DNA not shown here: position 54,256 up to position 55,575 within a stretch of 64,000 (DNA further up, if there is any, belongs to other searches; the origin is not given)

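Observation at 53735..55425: Corrinoid protein + MtaA-type methyltransferase pair without a substrate-specific MT1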

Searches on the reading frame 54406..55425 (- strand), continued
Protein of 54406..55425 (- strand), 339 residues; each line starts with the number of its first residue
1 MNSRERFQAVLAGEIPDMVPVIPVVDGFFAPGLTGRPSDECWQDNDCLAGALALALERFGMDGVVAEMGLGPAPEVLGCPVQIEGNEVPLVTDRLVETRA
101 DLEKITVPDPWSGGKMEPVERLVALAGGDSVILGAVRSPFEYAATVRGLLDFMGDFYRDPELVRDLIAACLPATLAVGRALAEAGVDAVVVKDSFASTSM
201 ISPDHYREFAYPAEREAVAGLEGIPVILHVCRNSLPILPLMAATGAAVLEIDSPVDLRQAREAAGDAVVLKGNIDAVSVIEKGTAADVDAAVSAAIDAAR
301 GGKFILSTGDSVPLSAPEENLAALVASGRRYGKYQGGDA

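Call 17: find_related_loci(query=A1, collection=genome_contigs, flank=10000)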
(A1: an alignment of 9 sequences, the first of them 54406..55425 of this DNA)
Query A1 (339 aa) in genome_contigs; peptide patterns used: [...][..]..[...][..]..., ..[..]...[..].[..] (x = any residue, [..] = any of these).
164 stretches matched a pattern; 21 encode a relative of the query (tblastn E <= 1e-3); 20 distinct loci.
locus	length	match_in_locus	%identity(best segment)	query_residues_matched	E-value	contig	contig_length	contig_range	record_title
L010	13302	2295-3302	69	1-334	2e-152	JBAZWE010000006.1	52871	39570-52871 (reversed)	MAG: Thermoleophilia bacterium isolate SO_2017_GW1_27 NODE_3243_length_52871_cov_0.983202_OW334_2017, whole genome shotg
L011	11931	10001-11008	71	1-334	7e-152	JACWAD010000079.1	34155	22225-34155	MAG: Thermoleophilia bacterium isolate B_ACT_02 k141_149839, whole genome shotgun sequence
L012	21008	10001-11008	71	1-334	7e-152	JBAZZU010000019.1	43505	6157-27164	MAG: Thermoleophilia bacterium isolate SO_2017_GW3_24 scaffold_642_c1_OW296A_2017, whole genome shotgun sequence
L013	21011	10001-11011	68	1-335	4e-150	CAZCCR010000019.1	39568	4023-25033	MAG TPA_asm: uncultured Gaiellales bacterium isolate binchicken_co253_66 genome assembly, contig: NODE_369_length_39568_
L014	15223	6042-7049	68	1-334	8e-150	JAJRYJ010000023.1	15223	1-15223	MAG: Actinomycetes bacterium isolate Dive96_bin3.284 k141_918153, whole genome shotgun sequence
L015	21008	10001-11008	71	1-334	9e-149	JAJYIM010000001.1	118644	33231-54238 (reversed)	MAG: Actinomycetes bacterium isolate DBS2-1.bin122 NODE_251_length_118644_cov_2.675895, whole genome shotgun sequence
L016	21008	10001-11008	68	1-334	4e-148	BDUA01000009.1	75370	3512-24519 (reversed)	Bacterium BMS3Abin01 DNA, contig: NODE_4, whole genome shotgun sequence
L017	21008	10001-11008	70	1-334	6e-148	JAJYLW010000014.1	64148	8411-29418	MAG: Actinomycetes bacterium isolate DBS2-1.bin96 NODE_740_length_64148_cov_4.102919, whole genome shotgun sequence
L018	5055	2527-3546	67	1-334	4e-146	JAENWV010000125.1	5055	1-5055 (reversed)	MAG: Thermoleophilia bacterium isolate 5_8_m_bin1 k141_226422_length_5055_cov_63.0000, whole genome shotgun sequence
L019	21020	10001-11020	66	1-334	2e-142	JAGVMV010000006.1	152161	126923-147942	MAG: Thermoleophilia bacterium isolate DeMMO3_11 c_000000055137, whole genome shotgun sequence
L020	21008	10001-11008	69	1-334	5e-142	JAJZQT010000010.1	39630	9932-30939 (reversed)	MAG: Actinomycetes bacterium isolate SKS1.bin55 NODE_1705_length_39630_cov_16.223806, whole genome shotgun sequence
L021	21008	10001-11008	68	1-334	2e-139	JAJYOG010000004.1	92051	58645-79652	MAG: Actinomycetes bacterium isolate DBS2-5.bin27 NODE_112_length_92051_cov_5.449883, whole genome shotgun sequence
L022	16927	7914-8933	69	1-338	3e-154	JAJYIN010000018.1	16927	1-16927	MAG: Actinomycetes bacterium isolate DBS2-1.bin123 NODE_6099_length_16927_cov_1.566607, whole genome shotgun sequence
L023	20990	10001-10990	65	4-333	6e-133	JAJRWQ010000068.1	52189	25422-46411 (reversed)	MAG: Actinomycetes bacterium isolate Dive96_bin2.271 k141_1608604, whole genome shotgun sequence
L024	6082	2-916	67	36-334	3e-131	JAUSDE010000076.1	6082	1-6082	MAG: Thermoleophilia bacterium isolate E14_concoct.bin.89_sub E14_k141_534653, whole genome shotgun sequence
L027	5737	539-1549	53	1-335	2e-111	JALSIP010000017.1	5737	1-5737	MAG: archaeon isolate 354-166_metabat2_scaf2bin.037 354-166_scaffold_13294_c1, whole genome shotgun sequence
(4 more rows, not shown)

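Call 28: search_protein_families(library=pfam, proteins=[L007:6228-7130:-, L007:10890-12101:-, L007:3184-4494:+, L027:2182-3045:+, L027:3046-4080:+, L027:4112-4591:-], max_evalue=0.001)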
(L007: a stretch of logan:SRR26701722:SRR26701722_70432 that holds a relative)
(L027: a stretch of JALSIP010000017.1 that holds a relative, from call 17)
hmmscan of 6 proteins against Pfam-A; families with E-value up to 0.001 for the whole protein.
L007:6228-7130:- (300 aa): 1 family
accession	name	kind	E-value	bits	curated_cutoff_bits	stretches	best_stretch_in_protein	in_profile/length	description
PF14947.12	HTH_45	-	0.00018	21.9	25.5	1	52-94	33-74/77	Winged helix-turn-helix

L007:10890-12101:- (403 aa): 1 family
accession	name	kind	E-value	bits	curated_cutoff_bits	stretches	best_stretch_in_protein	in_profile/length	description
PF04122.17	CW_binding_2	-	3.1e-21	76.2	24.9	2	164-247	4-73/73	Cell wall binding domain 2 (CWB2)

L007:3184-4494:+ (436 aa): 2 families
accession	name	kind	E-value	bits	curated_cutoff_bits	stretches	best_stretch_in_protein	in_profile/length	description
PF01507.26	PAPS_reduct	-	2.2e-37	129.2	22.5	1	242-407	2-174/175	Phosphoadenosine phosphosulfate reductase domain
PF01663.27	Phosphodiest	-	8.1e-05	22.8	23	0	114-178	144-214/342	Type I phosphodiesterase / nucleotide pyrophosphatase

L027:2182-3045:+ (287 aa): 4 families
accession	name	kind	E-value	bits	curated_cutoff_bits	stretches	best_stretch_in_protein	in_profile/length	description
PF02629.25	CoA_binding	-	9.5e-25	87.6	22.3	1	8-99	2-97/97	CoA binding domain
PF00549.24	Ligase_CoA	-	2.6e-23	83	24.5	1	151-270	1-127/128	CoA-ligase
PF13607.11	Succ_CoA_lig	-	2.8e-13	50.2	27.4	1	146-253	2-109/138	Succinyl-CoA ligase like flavodoxin domain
PF13380.12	CoA_binding_2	-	1.5e-05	25.9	22.8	1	15-128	6-114/116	CoA binding domain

L027:3046-4080:+ (344 aa): 1 family
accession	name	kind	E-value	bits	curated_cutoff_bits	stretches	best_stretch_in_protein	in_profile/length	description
PF01208.23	URO-D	-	2.6e-125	418.4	23.9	1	2-337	2-345/346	Uroporphyrinogen decarboxylase (URO-D)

L027:4112-4591:- (159 aa): 0 families

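Call 29: find_homologous_proteins(query=P0068, max_evalue=1e-30)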
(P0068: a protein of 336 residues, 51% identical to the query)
Query P0068 (336 aa): 77 proteins with E <= 1e-30 among 5923 candidates.
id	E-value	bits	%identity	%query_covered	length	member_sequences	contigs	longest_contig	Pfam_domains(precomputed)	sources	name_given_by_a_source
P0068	4.7e-221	751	100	100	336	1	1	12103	PF01208.24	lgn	-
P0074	2.4e-153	528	68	100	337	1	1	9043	PF01208.24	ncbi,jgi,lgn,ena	-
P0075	8.4e-152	523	68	100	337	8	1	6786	PF01208.24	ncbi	-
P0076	5.8e-148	510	67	100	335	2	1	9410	PF01208.24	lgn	-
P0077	5.3e-137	474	62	100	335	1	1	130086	PF01208.24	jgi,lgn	jgi:uroporphyrinogen decarboxylase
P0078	2.7e-127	442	58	100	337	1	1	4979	PF01208.24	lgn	-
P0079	2.0e-121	423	56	100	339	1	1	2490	PF01208.24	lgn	-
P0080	4.9e-120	419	55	100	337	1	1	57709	PF01208.24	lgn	-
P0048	4.7e-119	415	56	100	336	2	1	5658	PF01208.24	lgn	-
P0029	8.9e-118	411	56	100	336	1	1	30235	PF01208.24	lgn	-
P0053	9.1e-118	411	56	100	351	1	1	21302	PF01208.24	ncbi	ncbi:MAG: uroporphyrinogen decarboxylase family protein [Thermoleophilia bacterium]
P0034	1.0e-117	411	55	100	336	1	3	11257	PF01208.24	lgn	-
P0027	2.4e-117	410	54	100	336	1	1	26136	PF01208.24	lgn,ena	-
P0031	3.8e-117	409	55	100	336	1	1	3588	PF01208.24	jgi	jgi:MtaA/CmuA family methyltransferase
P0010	1.0e-116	408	55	100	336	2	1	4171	PF01208.24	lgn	-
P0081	6.8e-116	405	55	100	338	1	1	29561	PF01208.24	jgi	jgi:MtaA/CmuA family methyltransferase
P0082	1.8e-110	387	54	100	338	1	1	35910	PF01208.24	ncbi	ncbi:MAG: uroporphyrinogen decarboxylase family protein [Candidatus Woesearchaeota archaeon]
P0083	1.6e-95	338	49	96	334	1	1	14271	PF01208.24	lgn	-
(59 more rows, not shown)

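Call 30: find_encoding_contigs(protein=P0077, flank=10000, max_places=1)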
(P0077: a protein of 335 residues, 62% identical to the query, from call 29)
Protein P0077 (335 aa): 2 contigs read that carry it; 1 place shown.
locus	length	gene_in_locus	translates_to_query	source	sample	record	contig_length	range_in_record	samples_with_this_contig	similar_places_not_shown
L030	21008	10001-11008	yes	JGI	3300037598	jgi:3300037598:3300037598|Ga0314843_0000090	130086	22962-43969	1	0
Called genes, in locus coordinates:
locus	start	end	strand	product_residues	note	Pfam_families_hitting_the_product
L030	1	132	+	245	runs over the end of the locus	-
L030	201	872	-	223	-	PF01609:DDE_Tnp_1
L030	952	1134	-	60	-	-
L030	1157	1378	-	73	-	-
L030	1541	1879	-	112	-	PF03703:bPH_2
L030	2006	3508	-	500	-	PF14258:DUF4350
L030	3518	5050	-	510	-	PF03425:CBM_11, PF14258:DUF4350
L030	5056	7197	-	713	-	-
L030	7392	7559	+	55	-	-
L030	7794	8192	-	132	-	-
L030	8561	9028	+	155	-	PF01850:PIN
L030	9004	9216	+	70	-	-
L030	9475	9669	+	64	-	PF15919:HicB_lk_antitox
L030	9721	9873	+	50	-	-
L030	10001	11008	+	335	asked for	PF01208:URO-D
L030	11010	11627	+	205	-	PF02607:B12-binding_2, PF02310:B12-binding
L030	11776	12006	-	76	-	PF00403:HMA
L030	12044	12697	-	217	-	PF02613:Nitrate_red_del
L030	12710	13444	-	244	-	PF12797:Fer4_2 (weak), PF13237:Fer4_10 (weak), PF12838:Fer4_7 (weak), PF13237:Fer4_10 (weak), PF13247:Fer4_11, PF00037:Fer4 (weak), PF12837:Fer4_6, PF13247:Fer4_11, +5 more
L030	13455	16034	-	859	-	PF04879:Molybdop_Fe4S4, PF00384:Molybdopterin, PF01568:Molydop_binding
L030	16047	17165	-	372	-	PF03916:NrfD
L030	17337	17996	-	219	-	PF00072:Response_reg, PF24038:DUF7347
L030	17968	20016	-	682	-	PF17203:sCache_3_2 (weak), PF00672:HAMP, PF01590:GAF, PF13185:GAF_2, PF13492:GAF_3, PF00512:HisKA, PF02518:HATPase_c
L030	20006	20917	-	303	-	PF12974:Phosphonate-bd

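Call 31: find_encoding_contigs(protein=P0080, flank=10000, max_places=1)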
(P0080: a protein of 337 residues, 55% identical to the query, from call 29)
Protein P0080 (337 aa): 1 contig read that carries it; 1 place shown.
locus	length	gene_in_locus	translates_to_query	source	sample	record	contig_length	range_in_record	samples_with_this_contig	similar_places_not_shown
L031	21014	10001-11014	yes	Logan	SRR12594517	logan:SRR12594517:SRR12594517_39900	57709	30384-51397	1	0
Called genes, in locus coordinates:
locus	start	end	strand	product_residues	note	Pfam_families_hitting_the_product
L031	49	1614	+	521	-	PF04055:Radical_SAM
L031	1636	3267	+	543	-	PF13231:PMT_2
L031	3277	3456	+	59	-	-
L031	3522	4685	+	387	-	PF17651:Raco_middle, PF14574:RACo_C_ter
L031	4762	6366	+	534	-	PF13231:PMT_2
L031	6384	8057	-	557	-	PF02543:Carbam_trans_N, PF00814:TsaD (faint), PF22521:HypF_C_2 (weak), PF16861:Carbam_trans_C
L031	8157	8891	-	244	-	-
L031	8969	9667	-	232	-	-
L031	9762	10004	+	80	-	-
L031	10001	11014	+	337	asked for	PF01208:URO-D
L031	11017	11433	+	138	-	-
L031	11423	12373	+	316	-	PF00657:Lipase_GDSL, PF13472:Lipase_GDSL_2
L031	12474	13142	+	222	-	PF02607:B12-binding_2, PF02310:B12-binding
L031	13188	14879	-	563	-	PF13231:PMT_2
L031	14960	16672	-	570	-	PF13231:PMT_2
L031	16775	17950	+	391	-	PF01041:DegT_DnrJ_EryC1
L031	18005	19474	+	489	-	PF02310:B12-binding, PF04055:Radical_SAM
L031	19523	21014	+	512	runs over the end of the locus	PF02310:B12-binding (weak), PF04055:Radical_SAM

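Call 32: find_encoding_contigs(protein=P0082, flank=10000, max_places=1)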
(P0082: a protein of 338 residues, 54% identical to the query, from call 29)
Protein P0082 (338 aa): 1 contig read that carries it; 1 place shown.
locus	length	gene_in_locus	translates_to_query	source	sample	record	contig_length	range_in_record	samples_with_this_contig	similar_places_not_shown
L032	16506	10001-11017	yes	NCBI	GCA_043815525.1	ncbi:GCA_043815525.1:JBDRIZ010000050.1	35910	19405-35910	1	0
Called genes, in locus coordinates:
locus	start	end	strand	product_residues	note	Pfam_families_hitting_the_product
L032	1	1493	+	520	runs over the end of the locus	PF02310:B12-binding (weak), PF04055:Radical_SAM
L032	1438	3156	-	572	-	PF13231:PMT_2 (weak)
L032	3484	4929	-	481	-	PF02310:B12-binding, PF04055:Radical_SAM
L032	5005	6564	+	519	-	PF04055:Radical_SAM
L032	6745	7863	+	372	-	PF17651:Raco_middle, PF14574:RACo_C_ter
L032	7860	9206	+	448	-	PF02310:B12-binding, PF04055:Radical_SAM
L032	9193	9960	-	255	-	-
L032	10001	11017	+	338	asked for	PF01208:URO-D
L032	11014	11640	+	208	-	PF02607:B12-binding_2, PF02310:B12-binding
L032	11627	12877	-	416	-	PF13173:AAA_14, PF13635:DUF4143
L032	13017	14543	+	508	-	PF02310:B12-binding, PF04055:Radical_SAM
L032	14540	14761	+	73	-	-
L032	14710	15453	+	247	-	PF04055:Radical_SAM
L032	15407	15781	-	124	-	PF01934:HepT-like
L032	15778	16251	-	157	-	PF01909:NTP_transf_2, PF18765:Polbeta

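Call 44: find_related_loci(query=A3, collection=metagenome_contigs, flank=10000)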
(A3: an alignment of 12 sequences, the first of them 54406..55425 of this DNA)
Query A3 (339 aa) in metagenome_contigs; peptide patterns used: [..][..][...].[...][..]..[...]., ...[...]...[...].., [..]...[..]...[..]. (x = any residue, [..] = any of these).
200 stretches matched a pattern; 31 encode a relative of the query (tblastn E <= 1e-3); 31 distinct loci.
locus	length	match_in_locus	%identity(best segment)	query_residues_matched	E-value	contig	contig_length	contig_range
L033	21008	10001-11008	71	1-334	5e-152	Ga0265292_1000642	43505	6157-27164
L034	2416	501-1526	71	1-334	9e-160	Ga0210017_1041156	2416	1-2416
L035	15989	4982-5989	69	1-334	5e-149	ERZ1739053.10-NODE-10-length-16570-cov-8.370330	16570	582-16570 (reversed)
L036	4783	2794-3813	67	1-334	4e-147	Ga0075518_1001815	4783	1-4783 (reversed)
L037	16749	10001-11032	67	1-339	3e-144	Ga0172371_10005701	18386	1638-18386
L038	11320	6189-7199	68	1-334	4e-139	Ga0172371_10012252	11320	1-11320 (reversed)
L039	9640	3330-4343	66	1-336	6e-136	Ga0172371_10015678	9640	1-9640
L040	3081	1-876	71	51-334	9e-129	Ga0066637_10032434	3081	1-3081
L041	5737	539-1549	53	1-335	1e-111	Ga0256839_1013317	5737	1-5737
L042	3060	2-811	68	71-334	2e-114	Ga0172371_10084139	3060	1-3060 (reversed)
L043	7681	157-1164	53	1-334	9e-107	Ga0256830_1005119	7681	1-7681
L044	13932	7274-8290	28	1-334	4e-32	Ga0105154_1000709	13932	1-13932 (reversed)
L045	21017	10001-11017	31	1-333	9e-41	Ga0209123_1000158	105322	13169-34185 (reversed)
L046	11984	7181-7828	27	126-337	7e-14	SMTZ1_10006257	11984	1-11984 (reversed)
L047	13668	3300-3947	27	126-337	7e-14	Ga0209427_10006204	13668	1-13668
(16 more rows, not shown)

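Call 46: find_encoding_contigs(protein=P0081, flank=10000, max_places=1)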
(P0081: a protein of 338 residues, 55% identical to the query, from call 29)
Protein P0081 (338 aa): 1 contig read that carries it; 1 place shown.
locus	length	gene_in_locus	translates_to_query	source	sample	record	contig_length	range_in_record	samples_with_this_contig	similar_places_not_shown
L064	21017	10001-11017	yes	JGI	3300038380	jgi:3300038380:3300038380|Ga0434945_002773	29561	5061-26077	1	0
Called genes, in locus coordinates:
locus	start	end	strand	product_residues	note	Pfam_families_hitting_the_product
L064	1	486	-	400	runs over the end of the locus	PF01593:Amino_oxidase, PF13450:NAD_binding_8 (weak)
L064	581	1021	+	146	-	PF00293:NUDIX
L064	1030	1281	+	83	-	PF02416:TatA_B_E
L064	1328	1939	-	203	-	PF00702:Hydrolase, PF12710:HAD, PF13419:HAD_2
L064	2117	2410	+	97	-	-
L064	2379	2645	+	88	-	-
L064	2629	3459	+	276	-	PF13412:HTH_24 (weak), PF24266:HTH_HVO_0163_N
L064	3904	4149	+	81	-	-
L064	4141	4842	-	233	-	PF20582:UPF0758_N, PF04002:RadC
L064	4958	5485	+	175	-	-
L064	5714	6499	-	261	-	-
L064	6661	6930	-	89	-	-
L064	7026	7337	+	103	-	-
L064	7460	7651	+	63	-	PF00313:CSD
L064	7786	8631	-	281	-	PF00892:EamA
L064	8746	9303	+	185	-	PF08534:Redoxin, PF00578:AhpC-TSA (weak)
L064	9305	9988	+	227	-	-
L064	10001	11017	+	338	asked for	PF01208:URO-D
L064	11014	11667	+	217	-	PF02607:B12-binding_2, PF02310:B12-binding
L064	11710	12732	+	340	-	PF11376:DUF3179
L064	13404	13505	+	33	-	-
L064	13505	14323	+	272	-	-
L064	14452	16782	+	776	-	-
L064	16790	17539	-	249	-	PF10096:DUF2334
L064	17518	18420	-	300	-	PF06662:C5-epim_C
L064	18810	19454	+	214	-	PF05148:Methyltransf_8 (weak), PF01209:Ubie_methyltran, PF01728:FtsJ (weak), PF02475:TRM5-TYW2_MTfase (weak), PF13847:Methyltransf_31, PF08241:Methyltransf_11, PF08242:Methyltransf_12, PF13649:Methyltransf_25, +1 more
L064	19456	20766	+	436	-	PF09999:DUF2240 (weak), PF16900:REPA_OB_2 (faint), PF17244:CDC24_OB3 (faint), PF21473:OB_Ssb-like (faint), PF01336:tRNA_anti-codon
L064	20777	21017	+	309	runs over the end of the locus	PF00633:HHH (faint), PF14520:HHH_5, PF00154:RecA_N, PF13481:AAA_25 (weak), PF06745:ATPase, PF08423:Rad51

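Call 47: find_encoding_contigs(protein=P0083, flank=10000, max_places=1)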
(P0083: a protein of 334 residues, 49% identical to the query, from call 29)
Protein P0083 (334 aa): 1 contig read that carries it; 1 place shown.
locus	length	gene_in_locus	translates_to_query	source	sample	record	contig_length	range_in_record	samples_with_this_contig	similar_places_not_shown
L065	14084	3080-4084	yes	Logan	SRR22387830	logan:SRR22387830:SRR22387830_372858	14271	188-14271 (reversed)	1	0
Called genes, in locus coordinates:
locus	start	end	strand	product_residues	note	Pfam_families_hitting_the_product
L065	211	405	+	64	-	-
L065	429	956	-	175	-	PF14602:Hexapep_2 (faint), PF00132:Hexapep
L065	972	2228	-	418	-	PF02310:B12-binding, PF04055:Radical_SAM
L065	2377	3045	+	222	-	PF02607:B12-binding_2, PF02310:B12-binding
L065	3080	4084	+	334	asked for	PF01208:URO-D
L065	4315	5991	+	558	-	PF13187:Fer4_9 (weak), PF02662:FlpD, PF12838:Fer4_7 (weak), PF13187:Fer4_9 (weak), PF13237:Fer4_10, PF14697:Fer4_21, PF00037:Fer4 (weak), PF12837:Fer4_6 (weak), +3 more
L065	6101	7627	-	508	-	PF13641:Glyco_tranf_2_3, PF00535:Glycos_transf_2, PF13506:Glyco_transf_21, PF13632:Glyco_trans_2_3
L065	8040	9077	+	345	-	PF03601:Cons_hypoth698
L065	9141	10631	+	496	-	-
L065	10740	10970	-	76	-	PF01568:Molydop_binding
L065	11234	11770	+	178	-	-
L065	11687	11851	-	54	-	-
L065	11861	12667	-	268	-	PF02775:TPP_enzyme_C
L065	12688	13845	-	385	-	PF01855:POR_N, PF02780:Transketolase_C (weak), PF17147:PFOR_II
